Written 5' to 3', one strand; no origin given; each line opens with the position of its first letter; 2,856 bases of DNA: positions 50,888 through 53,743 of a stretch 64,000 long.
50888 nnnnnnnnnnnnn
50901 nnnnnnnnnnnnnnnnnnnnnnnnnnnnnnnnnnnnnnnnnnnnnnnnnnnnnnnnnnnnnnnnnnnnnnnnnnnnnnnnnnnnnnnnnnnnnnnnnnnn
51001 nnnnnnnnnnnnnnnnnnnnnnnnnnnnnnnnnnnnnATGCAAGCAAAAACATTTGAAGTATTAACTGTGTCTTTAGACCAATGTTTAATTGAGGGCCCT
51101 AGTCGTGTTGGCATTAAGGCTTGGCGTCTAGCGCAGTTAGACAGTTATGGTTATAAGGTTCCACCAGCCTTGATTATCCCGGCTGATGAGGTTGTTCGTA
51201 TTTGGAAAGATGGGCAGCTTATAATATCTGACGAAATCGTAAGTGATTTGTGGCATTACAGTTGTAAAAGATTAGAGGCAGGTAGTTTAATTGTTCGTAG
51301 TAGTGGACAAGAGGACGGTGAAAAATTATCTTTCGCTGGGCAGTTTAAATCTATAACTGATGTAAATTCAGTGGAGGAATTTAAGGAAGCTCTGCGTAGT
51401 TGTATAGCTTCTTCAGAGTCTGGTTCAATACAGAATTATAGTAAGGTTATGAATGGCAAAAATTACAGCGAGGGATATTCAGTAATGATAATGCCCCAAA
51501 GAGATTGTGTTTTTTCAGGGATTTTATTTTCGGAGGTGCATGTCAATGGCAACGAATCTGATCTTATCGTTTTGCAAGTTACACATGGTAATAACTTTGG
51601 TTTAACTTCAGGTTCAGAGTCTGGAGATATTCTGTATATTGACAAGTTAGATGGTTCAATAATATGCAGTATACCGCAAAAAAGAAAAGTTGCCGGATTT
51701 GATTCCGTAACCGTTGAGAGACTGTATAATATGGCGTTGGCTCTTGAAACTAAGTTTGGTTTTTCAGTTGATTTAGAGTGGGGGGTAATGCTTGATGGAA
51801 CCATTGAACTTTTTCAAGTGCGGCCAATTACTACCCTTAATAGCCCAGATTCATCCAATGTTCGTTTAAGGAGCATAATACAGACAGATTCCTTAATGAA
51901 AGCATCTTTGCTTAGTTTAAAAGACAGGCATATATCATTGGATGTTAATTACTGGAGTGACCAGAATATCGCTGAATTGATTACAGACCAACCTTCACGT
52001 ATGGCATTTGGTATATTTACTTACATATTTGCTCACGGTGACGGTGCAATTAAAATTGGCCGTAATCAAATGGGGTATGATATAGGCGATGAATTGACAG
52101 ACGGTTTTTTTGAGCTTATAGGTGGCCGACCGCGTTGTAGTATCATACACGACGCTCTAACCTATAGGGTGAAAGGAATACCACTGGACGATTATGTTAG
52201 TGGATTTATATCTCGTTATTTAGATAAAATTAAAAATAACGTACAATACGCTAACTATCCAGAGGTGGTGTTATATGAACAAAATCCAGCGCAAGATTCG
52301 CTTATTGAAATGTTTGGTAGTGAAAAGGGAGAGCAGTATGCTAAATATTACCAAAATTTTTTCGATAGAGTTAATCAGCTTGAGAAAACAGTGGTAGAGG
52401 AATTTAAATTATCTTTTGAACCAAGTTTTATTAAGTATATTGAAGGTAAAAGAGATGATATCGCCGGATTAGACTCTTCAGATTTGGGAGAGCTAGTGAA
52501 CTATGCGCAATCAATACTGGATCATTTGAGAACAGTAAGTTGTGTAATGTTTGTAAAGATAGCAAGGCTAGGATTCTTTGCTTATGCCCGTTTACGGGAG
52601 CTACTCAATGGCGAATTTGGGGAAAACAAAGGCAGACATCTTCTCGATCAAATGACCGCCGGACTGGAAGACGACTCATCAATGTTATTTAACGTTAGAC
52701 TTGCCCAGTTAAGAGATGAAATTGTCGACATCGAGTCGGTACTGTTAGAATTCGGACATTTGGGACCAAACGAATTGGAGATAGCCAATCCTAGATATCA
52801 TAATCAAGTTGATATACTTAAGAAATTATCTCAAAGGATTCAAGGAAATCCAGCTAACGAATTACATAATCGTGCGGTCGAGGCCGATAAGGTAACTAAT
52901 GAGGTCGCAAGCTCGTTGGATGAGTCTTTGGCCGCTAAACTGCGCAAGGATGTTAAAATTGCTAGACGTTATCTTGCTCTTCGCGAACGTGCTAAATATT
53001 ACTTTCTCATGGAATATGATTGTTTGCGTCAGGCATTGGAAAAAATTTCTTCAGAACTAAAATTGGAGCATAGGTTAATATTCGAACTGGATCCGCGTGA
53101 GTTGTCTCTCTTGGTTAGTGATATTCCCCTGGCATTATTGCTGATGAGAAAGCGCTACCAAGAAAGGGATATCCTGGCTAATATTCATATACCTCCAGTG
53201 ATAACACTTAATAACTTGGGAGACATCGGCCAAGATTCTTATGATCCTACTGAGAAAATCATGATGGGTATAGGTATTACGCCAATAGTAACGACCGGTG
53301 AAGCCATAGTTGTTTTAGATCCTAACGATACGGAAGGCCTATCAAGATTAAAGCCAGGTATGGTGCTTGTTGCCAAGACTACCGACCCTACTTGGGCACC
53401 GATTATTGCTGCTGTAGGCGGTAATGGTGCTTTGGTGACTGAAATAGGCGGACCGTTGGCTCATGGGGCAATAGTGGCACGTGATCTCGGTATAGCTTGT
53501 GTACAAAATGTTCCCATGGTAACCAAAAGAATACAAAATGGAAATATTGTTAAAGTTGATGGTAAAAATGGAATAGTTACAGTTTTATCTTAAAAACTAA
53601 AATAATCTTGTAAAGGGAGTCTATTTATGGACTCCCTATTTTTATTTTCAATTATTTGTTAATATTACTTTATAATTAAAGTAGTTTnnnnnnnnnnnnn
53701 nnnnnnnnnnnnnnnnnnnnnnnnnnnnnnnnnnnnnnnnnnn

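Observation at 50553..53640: Candidate T-box riboswitch in front of an RPH-like PEP-utilising dikinase rather than an aminoacyl-tRNA or amino-acid gene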

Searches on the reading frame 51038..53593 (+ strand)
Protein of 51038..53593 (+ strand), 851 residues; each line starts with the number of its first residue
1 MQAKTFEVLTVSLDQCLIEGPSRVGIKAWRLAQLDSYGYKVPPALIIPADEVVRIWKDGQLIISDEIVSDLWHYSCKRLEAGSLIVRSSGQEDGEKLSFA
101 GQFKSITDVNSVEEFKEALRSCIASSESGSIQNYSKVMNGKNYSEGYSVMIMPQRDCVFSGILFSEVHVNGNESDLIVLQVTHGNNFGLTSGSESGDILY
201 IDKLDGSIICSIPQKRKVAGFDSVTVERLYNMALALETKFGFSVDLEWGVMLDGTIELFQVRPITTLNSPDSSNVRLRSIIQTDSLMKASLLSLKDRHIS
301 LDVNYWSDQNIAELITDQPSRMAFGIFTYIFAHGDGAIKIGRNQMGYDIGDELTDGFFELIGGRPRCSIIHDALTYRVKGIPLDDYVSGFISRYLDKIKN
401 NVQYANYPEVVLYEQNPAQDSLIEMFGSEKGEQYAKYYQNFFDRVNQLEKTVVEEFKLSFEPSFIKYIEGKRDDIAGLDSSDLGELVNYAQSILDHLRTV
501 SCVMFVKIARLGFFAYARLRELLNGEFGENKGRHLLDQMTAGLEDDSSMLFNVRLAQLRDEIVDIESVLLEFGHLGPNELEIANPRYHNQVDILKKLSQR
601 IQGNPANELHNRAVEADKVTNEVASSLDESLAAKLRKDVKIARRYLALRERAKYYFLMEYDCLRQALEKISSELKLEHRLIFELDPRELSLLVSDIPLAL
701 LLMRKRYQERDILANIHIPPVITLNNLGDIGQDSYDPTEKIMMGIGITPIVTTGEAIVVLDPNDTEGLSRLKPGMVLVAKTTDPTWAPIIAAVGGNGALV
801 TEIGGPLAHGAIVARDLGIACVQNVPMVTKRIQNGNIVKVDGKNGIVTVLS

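Call 7: search_protein_families(library=pfam, proteins=[window:51038-53593:+])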
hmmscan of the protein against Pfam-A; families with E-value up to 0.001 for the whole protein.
window:51038-53593:+ (851 aa): 2 families
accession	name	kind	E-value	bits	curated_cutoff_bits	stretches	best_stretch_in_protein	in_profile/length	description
PF01326.24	PPDK_N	-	1.2e-18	68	27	2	80-204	99-225/328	Pyruvate phosphate dikinase, AMP/ATP-binding domain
PF00391.29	PEP-utilizers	-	9.3e-18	64.1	23.1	1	772-845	2-72/72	PEP-utilising enzyme, mobile domain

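Call 8: search_protein_families(library=ncbifam, proteins=[window:51038-53593:+])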
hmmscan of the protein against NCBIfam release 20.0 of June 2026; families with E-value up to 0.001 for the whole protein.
window:51038-53593:+ (851 aa): 24 families
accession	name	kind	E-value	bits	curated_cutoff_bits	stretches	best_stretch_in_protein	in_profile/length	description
NF004881.0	PRK06241.2-2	equivalog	1.1e-42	146.3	883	3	564-850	594-890/898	phosphoenolpyruvate synthase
NF052631.1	prodigiosin_PigC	equivalog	7.5e-39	133.3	1300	2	565-849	588-881/883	prodigiosin ligase PigC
NF052632.1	undecylprod_RedH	equivalog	7.8e-39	133.3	1350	3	566-850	586-878/880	undecylprodigiosin ligase RedH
NF004877.0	PRK06241.1-2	subfamily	2.3e-37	128.7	866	1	565-850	574-868/869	phosphoenolpyruvate synthase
NF004878.0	PRK06241.1-3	subfamily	4.1e-37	127.7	945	1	566-850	595-889/891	phosphoenolpyruvate synthase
NF041857.1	RIF_Ptrans_rph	equivalog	5.2e-35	121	999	1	568-850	573-864/864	rifamycin-inactivating phosphotransferase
NF004880.0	PRK06241.2-1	equivalog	1.3e-34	119.2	972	2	565-850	545-837/837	phosphoenolpyruvate synthase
NF004879.0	PRK06241.1-4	equivalog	9.5e-32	110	976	2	632-850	651-868/868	phosphoenolpyruvate synthase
NF005057.0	PRK06464.1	equivalog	3.4e-29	101.5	598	2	738-847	354-460/798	phosphoenolpyruvate synthase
NF004508.0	PRK05849.1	equivalog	4e-29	101.2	501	1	76-850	53-788/789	hypothetical protein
TIGR01418.1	PEP_synth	equivalog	2.8e-25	88.8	739.75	2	739-847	351-456/784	pyruvate, water dikinase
NF004882.0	PRK06241.2-3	equivalog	3.3e-24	85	850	2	737-848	713-817/827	phosphoenolpyruvate synthase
NF000283.1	RPH_KJ151292.1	equivalog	4.3e-22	78.2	1700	1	636-851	651-865/865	rifamycin-inactivating phosphotransferase Rph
NF006153.0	PRK08296.1-5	subfamily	2.4e-20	72.5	578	1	735-850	495-606/608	hypothetical protein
NF004883.0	PRK06241.2-4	equivalog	1.1e-19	70.1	1063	1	740-848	810-911/928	phosphoenolpyruvate synthase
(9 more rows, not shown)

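Call 10: find_homologous_proteins(query=window:51038-53590:+, max_evalue=1e-10)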
Query window:51038-53590:+ (851 aa): 87 proteins with E <= 1e-10 among 8000 candidates.
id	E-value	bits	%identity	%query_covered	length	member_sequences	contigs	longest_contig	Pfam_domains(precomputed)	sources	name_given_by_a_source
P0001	0.0e+0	1112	58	100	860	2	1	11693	PF00391.30,PF01326.25,PF27448.1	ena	-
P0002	0.0e+0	1091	58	99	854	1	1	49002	PF00391.30,PF01326.25,PF27448.1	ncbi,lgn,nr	ncbi:MAG: hypothetical protein HY974_01355 [Candidatus Kerfeldbacteria bacterium]|nr:hypothetical pr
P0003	0.0e+0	1064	57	98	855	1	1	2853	PF00391.30,PF01326.25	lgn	-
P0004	5.6e-298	1008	53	99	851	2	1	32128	PF00391.30,PF01326.25,PF27448.1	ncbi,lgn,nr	ncbi:MAG: PEP-utilizing enzyme [bacterium]|nr:PEP-utilizing enzyme [bacterium]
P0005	3.7e-295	999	53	99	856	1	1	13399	PF00391.30,PF01326.25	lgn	-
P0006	6.9e-291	985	53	100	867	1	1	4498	PF00391.30,PF01326.25,PF27448.1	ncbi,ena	-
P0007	6.4e-288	975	52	100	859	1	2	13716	PF00391.30,PF01326.25,PF27448.1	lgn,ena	-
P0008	3.5e-287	973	55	94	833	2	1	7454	PF00391.30,PF01326.25,PF27448.1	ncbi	ncbi:hypothetical protein D4R52_02320, partial [bacterium]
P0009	1.9e-282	957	52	99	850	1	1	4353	PF00391.30,PF01326.25,PF27448.1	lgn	-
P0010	4.7e-276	936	51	99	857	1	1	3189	PF00391.30,PF01326.25,PF27448.1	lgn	-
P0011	1.4e-271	921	52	97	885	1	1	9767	PF00391.30,PF01326.25,PF27448.1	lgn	-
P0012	1.9e-235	802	47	99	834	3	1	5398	PF00391.30,PF01326.25,PF27448.1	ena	-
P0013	6.1e-183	628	41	97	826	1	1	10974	PF00391.30,PF01326.25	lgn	-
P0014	6.8e-182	624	50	68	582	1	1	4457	PF00391.30,PF27448.1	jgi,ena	-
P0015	1.4e-180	620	50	68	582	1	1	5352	PF00391.30,PF27448.1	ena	-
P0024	6.1e-170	585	41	89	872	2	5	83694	PF00391.30,PF01326.25,PF27448.1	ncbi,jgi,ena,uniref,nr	ncbi:MAG: hypothetical protein A3J59_04165 [Candidatus Buchananbacteria bacterium RIFCSPHIGHO2_02_FU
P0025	6.7e-170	585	40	97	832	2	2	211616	PF00391.30,PF01326.25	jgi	jgi:pyruvate,water dikinase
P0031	2.2e-163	563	41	89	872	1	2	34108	PF00391.30,PF01326.25,PF27448.1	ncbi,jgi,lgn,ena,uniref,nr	ncbi:MAG: hypothetical protein COY66_01735 [Candidatus Kerfeldbacteria bacterium CG_4_10_14_0_8_um_f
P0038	1.0e-155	538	37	98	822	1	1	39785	PF00391.30,PF01326.25,PF27448.1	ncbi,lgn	-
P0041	4.1e-155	536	38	97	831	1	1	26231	PF00391.30,PF01326.25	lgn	-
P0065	4.2e-141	490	36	98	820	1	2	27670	PF00391.30,PF01326.25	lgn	-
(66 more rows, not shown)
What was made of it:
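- It is conserved across many CPR lineages like a housekeeping gene (call 10). Source annotations read 'PEP-utilizing enzyme' or 'pyruvate, water dikinase' (call 10).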

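Call 11: find_related_loci(query=window:51038-53590:+, collection=genome_contigs, flank=6000)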
Query window:51038-53590:+ (851 aa) in genome_contigs; peptide patterns used: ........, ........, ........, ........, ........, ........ (x = any residue, [..] = any of these).
30 stretches matched a pattern; 2 encode a relative of the query (tblastn E <= 1e-3); 2 distinct loci.
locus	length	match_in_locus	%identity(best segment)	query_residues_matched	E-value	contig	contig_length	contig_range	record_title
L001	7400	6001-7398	100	1-466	0e+0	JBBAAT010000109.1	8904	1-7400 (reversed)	MAG: Bacteroidales bacterium isolate SO_2017_GW3_49 scaffold_3363_c2_OW296A_2017, whole genome shotgun sequence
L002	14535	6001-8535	58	7-850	0e+0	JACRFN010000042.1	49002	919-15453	MAG: Candidatus Kerfeldbacteria bacterium isolate NC_groundwater_1726_Pr3_B-0.1um_50_13 SR-2_scaffold_141_1176574, whole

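Call 14: find_related_loci(query=A1, collection=metagenome_contigs, flank=4000)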
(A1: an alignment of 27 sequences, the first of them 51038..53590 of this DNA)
Query A1 (851 aa) in metagenome_contigs; peptide patterns used: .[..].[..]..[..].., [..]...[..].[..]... (x = any residue, [..] = any of these).
525 stretches matched a pattern; 384 encode a relative of the query (tblastn E <= 1e-3); the best 80 are kept; 80 distinct loci.
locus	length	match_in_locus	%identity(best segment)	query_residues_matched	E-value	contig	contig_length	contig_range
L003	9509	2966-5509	58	5-851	0e+0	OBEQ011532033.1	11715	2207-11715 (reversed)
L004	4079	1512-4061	53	1-850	0e+0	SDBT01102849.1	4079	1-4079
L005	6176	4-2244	44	121-850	0e+0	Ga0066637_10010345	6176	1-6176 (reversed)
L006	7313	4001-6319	41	92-850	7e-178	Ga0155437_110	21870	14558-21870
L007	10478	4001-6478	40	22-850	1e-177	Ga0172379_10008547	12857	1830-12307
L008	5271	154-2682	40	22-850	2e-180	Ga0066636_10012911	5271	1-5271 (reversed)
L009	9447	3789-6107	42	92-850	4e-176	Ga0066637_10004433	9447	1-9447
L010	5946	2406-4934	40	22-850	2e-178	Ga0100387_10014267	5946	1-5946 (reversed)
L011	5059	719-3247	40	22-850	2e-180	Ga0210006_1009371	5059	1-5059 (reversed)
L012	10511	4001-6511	40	29-850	3e-175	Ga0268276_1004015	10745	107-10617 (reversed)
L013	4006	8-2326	41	92-850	0e+0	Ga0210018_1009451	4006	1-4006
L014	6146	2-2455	39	24-851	6e-164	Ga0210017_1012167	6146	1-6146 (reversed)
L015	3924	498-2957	39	22-851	4e-169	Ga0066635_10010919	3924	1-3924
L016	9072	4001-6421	38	21-850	3e-160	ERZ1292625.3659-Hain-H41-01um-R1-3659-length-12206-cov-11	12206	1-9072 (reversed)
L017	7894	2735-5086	38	92-850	8e-158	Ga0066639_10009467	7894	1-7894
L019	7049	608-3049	38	24-850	2e-154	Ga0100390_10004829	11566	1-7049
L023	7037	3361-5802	36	24-851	7e-141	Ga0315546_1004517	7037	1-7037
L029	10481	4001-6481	30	22-850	6e-88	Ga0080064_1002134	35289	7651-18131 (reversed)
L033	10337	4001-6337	31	86-851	5e-85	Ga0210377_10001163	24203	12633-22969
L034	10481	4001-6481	30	22-850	2e-81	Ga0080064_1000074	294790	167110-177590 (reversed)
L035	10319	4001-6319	41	92-850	1e-171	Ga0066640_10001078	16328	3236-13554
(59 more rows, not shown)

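Call 23: search_protein_families(library=pfam, proteins=[L012:2409-3707:+, L012:6619-7290:+, L012:790-1887:+, L012:7396-8319:+, L012:8938-10353:+, L003:2384-2935:+, L003:5635-6318:+, L010:1925-2305:+, L010:972-1442:+, L003:1081-1872:+], max_evalue=0.01)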
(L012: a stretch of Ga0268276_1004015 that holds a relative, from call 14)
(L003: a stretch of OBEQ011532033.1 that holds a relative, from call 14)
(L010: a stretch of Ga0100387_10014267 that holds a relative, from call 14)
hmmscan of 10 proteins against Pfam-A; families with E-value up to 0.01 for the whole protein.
L012:2409-3707:+ (432 aa): 1 family
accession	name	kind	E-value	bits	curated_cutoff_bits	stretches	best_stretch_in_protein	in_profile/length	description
PF00291.31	PALP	-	5.5e-41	141.3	35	1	74-413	4-295/295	Pyridoxal-phosphate dependent enzyme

L012:6619-7290:+ (223 aa): 1 family
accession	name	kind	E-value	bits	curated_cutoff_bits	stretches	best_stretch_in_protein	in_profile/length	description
PF00300.27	His_Phos_1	-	9.7e-07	29.1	21.7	1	7-186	1-159/194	Histidine phosphatase superfamily (branch 1)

L012:790-1887:+ (365 aa): 2 families
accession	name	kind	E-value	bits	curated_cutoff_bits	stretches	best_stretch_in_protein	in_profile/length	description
PF04055.27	Radical_SAM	-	5.6e-14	53.1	29.5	1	22-111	3-99/166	Radical SAM superfamily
PF13186.11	SPASM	-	6.3e-07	30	21.5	1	245-306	1-67/67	Iron-sulfur cluster-binding domain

L012:7396-8319:+ (307 aa): 1 family
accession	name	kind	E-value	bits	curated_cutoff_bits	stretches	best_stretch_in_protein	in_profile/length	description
PF24827.1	AstE_AspA_cat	-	9.3e-18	64.9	25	1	27-215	3-190/192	Succinylglutamate desuccinylase/Aspartoacylase catalytic domain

L012:8938-10353:+ (471 aa): 1 family
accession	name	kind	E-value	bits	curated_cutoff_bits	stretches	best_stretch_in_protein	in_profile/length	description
PF00282.25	Pyridoxal_deC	-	3.8e-16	59.2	27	1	94-380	79-356/375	Pyridoxal-dependent decarboxylase conserved domain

L003:2384-2935:+ (183 aa): 1 family
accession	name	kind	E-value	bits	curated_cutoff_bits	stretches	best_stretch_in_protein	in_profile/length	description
PF01451.26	LMWPc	-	7.3e-10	39.6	23.2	1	6-159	1-139/144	Low molecular weight phosphotyrosine protein phosphatase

L003:5635-6318:+ (227 aa): 1 family
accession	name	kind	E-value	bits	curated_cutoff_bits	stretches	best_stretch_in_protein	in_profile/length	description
PF00300.27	His_Phos_1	-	0.00075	19.7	21.7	1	7-186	2-160/194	Histidine phosphatase superfamily (branch 1)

L010:1925-2305:+ (126 aa): 0 families

L010:972-1442:+ (156 aa): 4 families
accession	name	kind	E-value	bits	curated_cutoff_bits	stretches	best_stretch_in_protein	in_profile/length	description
PF00583.31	Acetyltransf_1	-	6.1e-11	43.1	20.7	1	19-117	10-111/116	Acetyltransferase (GNAT) family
PF13508.13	Acetyltransf_7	-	1.2e-06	29.3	27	1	39-118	2-78/84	Acetyltransferase (GNAT) domain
PF14542.12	Acetyltransf_CG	-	3.3e-05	24.4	30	1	43-98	2-58/80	GCN5-related N-acetyl-transferase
PF13673.13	Acetyltransf_10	-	3.6e-05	24.2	23.6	1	28-118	20-103/128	Acetyltransferase (GNAT) domain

L003:1081-1872:+ (263 aa): 3 families
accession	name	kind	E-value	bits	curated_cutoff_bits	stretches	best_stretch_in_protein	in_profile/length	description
PF08282.18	Hydrolase_3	-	2.7e-18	67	20.9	1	5-247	1-244/255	haloacid dehalogenase-like hydrolase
PF05116.19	S6PP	-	4.5e-05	23.6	20.3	1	177-241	153-217/247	Sucrose-6F-phosphate phosphohydrolase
PF00702.32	Hydrolase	-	0.004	18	26.4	0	186-223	152-189/191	haloacid dehalogenase-like hydrolase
